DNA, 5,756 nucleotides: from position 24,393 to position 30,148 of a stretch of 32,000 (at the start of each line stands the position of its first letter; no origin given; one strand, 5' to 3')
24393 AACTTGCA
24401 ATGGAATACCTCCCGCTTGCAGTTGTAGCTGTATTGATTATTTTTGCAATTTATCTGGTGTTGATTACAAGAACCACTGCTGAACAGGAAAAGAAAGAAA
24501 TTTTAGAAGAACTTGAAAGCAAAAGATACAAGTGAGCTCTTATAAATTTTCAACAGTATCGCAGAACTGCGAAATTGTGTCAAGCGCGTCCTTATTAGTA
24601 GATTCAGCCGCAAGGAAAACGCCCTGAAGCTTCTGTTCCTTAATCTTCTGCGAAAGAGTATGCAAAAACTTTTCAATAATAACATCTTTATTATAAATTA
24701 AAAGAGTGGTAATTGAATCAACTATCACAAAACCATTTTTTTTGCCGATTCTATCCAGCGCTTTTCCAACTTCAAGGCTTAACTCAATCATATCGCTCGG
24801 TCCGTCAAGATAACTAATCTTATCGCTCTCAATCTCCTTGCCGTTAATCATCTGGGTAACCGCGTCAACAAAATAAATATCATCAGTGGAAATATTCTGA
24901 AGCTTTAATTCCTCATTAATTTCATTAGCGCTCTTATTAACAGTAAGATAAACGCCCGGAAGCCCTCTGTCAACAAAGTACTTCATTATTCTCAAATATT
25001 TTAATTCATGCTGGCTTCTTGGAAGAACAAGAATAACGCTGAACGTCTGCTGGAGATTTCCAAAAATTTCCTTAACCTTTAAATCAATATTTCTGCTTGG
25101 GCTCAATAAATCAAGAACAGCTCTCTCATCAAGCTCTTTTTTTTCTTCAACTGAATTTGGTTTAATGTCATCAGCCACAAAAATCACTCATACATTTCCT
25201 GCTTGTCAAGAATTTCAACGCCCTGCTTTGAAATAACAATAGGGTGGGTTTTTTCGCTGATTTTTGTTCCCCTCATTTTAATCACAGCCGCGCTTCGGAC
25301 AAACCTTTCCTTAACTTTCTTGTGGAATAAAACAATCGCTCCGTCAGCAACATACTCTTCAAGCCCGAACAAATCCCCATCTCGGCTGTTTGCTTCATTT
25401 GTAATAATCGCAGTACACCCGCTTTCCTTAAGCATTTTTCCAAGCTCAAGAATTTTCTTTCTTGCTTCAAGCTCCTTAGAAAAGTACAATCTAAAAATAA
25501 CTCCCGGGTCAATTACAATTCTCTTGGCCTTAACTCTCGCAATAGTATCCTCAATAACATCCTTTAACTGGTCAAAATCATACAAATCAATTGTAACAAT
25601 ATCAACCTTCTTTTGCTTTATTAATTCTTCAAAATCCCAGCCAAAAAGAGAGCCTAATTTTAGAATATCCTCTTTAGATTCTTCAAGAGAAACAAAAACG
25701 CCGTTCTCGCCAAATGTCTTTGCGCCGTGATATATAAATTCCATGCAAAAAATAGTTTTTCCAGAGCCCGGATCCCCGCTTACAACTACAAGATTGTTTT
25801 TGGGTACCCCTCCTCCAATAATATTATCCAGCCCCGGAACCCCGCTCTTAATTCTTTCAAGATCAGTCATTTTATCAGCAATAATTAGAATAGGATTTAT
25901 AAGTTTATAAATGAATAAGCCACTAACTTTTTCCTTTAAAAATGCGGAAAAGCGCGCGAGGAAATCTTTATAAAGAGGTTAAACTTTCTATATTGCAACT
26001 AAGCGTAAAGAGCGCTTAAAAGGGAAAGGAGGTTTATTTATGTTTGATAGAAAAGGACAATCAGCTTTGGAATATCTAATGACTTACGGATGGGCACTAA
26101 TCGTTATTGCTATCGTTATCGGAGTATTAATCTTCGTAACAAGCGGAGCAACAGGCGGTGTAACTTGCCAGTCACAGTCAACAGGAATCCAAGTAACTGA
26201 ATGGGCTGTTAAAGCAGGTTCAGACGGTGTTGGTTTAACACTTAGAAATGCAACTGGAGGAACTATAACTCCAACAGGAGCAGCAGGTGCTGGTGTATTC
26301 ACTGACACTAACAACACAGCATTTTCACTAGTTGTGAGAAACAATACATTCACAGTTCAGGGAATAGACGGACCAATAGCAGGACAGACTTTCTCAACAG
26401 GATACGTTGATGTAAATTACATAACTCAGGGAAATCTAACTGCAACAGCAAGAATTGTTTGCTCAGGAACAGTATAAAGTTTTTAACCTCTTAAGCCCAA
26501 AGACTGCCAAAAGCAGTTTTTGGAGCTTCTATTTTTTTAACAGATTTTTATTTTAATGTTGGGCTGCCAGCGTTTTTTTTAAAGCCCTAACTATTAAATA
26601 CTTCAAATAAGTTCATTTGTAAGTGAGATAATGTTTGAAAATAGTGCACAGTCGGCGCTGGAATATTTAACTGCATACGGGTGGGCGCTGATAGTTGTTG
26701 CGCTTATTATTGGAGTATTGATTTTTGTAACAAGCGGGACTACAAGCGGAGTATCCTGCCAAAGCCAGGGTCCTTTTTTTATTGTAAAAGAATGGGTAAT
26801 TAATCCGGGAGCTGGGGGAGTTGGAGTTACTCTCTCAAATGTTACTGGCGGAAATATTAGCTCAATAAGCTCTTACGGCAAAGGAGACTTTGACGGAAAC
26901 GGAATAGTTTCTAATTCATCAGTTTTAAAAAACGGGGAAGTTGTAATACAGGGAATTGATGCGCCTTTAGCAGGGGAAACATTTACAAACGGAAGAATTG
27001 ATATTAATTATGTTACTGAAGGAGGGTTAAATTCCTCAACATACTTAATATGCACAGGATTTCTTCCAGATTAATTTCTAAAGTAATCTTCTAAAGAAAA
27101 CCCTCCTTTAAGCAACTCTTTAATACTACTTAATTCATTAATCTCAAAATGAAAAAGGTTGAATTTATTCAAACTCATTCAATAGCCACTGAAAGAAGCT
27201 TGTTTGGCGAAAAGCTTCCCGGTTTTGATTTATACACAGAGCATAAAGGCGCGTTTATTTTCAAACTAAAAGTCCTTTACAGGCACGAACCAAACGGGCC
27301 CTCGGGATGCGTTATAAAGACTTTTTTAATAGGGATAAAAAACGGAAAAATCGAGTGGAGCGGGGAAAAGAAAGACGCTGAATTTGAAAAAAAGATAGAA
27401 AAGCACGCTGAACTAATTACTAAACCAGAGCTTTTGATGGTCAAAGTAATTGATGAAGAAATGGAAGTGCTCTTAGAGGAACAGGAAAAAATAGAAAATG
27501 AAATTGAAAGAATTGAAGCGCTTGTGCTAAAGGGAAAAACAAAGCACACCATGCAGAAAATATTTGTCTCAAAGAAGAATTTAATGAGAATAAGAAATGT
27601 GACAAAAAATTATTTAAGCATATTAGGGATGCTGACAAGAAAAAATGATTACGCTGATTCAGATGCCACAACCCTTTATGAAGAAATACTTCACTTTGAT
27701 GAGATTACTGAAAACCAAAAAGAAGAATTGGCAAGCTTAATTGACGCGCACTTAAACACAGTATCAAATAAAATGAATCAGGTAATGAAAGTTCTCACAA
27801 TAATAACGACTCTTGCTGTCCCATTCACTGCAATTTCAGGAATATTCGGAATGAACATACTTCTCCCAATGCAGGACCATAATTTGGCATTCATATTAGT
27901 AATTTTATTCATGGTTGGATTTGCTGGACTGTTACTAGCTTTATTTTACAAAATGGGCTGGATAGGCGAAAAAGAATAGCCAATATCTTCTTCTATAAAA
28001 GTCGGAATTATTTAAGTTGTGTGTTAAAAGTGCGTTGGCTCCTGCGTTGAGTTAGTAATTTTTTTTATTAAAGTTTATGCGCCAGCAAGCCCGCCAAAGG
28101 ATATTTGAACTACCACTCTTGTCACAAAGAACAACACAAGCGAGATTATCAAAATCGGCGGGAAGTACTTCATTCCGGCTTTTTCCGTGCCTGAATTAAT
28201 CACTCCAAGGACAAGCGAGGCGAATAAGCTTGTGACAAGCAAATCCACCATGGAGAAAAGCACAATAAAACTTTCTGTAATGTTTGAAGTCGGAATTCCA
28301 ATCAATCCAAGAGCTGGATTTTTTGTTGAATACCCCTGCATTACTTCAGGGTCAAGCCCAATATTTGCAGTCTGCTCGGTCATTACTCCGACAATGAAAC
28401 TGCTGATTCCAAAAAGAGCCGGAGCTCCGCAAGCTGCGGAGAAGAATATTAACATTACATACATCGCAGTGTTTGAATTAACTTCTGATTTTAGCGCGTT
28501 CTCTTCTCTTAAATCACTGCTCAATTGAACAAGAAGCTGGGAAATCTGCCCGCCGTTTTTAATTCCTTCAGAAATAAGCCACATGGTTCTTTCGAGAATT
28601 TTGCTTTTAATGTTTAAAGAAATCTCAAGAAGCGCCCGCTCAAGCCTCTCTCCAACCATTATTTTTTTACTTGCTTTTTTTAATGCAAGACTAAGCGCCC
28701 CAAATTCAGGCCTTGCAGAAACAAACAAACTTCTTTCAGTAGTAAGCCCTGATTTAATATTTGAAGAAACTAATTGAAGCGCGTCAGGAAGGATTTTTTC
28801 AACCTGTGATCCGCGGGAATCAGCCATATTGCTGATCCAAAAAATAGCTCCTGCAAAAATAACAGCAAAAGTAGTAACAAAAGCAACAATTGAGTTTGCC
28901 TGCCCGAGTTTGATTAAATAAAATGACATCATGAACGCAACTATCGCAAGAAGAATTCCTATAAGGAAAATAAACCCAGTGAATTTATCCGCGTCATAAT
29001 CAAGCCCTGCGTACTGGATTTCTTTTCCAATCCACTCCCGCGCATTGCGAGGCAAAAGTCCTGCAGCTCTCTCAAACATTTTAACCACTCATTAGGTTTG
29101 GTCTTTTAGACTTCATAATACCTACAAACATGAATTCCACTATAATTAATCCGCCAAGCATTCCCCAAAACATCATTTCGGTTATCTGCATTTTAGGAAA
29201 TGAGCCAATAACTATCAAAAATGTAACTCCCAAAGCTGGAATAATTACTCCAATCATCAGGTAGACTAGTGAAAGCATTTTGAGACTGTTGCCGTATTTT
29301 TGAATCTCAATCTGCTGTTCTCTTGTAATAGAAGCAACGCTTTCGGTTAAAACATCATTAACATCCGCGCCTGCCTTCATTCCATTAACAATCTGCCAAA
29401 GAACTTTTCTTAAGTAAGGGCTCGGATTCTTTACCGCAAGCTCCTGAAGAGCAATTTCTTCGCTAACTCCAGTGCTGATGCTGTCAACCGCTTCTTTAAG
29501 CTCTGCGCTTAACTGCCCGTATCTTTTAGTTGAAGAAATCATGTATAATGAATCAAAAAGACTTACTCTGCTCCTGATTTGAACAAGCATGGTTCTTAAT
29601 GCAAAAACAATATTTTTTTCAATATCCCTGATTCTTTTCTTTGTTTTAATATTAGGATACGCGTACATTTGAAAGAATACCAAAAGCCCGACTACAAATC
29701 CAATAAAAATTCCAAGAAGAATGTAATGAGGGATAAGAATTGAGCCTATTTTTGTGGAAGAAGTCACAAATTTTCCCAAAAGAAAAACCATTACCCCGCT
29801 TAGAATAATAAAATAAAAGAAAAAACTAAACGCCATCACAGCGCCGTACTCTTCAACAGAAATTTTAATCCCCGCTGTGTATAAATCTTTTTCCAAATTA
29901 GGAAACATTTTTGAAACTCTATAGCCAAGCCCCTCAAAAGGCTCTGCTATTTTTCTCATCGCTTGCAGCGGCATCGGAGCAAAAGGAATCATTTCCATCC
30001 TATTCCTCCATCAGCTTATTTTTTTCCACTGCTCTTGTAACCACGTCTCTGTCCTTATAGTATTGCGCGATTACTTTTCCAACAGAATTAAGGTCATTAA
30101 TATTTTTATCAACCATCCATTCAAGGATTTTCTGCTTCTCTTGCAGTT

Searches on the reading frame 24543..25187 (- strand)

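Call 81: search_protein_families(library=pfam, proteins=[window:24543-25187:-], max_evalue=0.001)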
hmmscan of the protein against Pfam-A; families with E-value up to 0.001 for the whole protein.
window:24543-25187:- (215 aa): 3 families
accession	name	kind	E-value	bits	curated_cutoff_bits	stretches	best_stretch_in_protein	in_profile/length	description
PF24336.1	DUF7504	-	4.5e-09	37.4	27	1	79-212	33-176/179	Family of unknown function (DUF7504)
PF06745.19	ATPase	-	1e-07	32.1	26.6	1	72-198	45-167/231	KaiC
PF23365.1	DUF7090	-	0.00012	22.3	27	1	84-212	51-179/192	Family of unknown function (DUF7090)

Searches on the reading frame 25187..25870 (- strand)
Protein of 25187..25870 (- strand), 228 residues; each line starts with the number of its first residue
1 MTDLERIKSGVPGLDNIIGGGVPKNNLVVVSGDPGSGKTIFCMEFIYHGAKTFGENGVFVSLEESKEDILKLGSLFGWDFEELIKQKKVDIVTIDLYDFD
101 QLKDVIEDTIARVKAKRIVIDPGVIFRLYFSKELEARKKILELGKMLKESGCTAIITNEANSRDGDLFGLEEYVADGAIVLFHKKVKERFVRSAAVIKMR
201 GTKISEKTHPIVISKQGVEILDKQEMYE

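Call 81: search_protein_families(library=pfam, proteins=[window:25187-25870:-], max_evalue=0.001)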
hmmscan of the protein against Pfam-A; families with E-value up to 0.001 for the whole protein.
window:25187-25870:- (228 aa): 5 families
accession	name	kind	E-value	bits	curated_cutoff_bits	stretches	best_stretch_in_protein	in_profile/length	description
PF06745.19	ATPase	-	7.1e-62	209.2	26.6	1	7-224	1-230/231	KaiC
PF03796.21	DnaB_C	-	1.1e-07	31.9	27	1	7-104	2-94/255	DnaB-like helicase C terminal domain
PF00154.27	RecA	-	3.9e-06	27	27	1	3-212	29-239/262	recA bacterial DNA recombination protein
PF13481.12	AAA_25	-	2.4e-05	24.5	27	1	4-122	12-151/195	AAA domain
PF20720.3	nSTAND3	-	0.00033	20.8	27.2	0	24-51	16-43/155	Novel STAND NTPase 3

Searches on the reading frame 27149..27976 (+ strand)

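Call 81: search_protein_families(library=pfam, proteins=[window:27149-27976:+], max_evalue=0.001)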
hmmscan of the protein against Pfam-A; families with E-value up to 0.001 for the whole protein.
window:27149-27976:+ (276 aa): 1 family
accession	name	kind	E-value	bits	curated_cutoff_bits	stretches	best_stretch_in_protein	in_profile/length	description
PF01544.23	CorA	-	2.4e-34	119.4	27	1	59-268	79-292/292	CorA-like Mg2+ transporter protein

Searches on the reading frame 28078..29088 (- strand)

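Call 81: search_protein_families(library=pfam, proteins=[window:28078-29088:-], max_evalue=0.001)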
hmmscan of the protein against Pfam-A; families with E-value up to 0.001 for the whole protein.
window:28078-29088:- (337 aa): 1 family
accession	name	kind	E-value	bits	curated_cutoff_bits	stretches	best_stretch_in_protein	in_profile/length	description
PF00482.28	T2SSF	-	1.4e-11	44.8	25.2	1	104-226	2-121/125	Type II secretion system (T2SS), protein F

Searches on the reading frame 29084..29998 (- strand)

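Call 81: search_protein_families(library=pfam, proteins=[window:29084-29998:-], max_evalue=0.001)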
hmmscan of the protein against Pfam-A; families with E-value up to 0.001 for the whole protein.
window:29084-29998:- (305 aa): 1 family
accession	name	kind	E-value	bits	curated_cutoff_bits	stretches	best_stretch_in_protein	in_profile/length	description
PF00482.28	T2SSF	-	1.4e-13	51.3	25.2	1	133-258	1-122/125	Type II secretion system (T2SS), protein F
